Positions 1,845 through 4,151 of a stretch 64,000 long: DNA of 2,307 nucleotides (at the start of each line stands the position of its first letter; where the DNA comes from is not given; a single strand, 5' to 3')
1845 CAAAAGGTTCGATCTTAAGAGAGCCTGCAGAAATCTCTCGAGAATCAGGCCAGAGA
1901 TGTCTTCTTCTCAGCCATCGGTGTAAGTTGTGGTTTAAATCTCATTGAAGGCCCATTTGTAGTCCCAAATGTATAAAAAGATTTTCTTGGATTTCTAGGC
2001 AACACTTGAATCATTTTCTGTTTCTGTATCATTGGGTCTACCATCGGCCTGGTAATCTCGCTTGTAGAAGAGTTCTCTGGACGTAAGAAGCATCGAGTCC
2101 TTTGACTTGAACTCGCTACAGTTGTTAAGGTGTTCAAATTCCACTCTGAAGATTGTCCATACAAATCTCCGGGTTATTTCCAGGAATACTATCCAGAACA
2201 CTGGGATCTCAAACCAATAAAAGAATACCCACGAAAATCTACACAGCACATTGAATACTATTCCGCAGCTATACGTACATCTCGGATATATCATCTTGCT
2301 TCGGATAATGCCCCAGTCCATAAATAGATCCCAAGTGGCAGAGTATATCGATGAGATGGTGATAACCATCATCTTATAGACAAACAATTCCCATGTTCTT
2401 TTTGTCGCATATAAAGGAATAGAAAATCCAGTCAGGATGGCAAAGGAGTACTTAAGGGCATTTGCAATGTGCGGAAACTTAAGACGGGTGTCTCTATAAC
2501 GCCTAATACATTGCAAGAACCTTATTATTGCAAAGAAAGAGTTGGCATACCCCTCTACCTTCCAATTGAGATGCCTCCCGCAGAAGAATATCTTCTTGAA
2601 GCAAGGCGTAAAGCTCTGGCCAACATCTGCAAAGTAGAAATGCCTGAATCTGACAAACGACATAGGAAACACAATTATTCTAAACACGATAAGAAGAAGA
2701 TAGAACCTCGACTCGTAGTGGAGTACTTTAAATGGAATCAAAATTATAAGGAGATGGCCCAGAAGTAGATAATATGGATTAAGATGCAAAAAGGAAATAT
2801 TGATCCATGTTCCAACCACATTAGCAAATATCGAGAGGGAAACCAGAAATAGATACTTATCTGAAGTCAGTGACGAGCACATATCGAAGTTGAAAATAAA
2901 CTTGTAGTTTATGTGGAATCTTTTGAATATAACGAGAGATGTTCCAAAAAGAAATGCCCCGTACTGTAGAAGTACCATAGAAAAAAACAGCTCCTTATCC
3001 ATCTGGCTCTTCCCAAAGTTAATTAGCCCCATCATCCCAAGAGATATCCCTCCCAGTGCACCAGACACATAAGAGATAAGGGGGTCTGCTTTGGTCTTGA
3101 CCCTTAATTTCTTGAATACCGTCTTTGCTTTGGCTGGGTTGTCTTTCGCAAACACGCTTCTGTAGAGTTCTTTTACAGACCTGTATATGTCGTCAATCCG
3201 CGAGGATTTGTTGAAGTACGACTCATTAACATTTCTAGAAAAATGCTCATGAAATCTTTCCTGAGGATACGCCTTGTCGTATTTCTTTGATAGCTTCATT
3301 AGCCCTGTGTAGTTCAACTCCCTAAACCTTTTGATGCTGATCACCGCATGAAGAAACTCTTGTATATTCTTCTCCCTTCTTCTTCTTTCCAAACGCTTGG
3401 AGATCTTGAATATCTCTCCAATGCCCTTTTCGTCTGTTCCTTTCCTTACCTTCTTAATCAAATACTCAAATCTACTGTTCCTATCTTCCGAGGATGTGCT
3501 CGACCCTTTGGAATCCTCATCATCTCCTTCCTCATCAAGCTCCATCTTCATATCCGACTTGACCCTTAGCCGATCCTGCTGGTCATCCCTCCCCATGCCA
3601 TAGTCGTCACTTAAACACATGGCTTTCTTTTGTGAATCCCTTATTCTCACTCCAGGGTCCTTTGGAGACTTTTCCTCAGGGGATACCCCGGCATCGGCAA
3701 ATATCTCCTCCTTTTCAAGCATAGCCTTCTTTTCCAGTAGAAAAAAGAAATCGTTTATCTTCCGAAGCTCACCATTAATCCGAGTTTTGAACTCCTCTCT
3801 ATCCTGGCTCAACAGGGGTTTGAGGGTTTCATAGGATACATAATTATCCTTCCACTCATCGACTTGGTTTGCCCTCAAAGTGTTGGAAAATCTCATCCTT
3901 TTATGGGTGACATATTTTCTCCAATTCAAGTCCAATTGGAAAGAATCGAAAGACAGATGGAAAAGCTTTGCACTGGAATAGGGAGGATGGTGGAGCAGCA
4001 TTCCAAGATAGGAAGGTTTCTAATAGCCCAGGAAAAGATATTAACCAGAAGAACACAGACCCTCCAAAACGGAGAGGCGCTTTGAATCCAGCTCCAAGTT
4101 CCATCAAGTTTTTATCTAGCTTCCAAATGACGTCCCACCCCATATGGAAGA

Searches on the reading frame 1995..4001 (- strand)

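Call 65: search_protein_families(library=pfam, proteins=[window:1995-4001:-], max_evalue=0.001)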
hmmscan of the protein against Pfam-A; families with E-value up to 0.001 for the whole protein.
window:1995-4001:- (668 aa): 2 families
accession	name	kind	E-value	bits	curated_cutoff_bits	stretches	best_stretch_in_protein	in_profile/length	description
PF03124.20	EXS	-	5.8e-52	177.5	25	1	340-625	6-330/330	EXS family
PF03105.24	SPX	-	9.1e-14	52.7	27.8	2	36-64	1-29/340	SPX domain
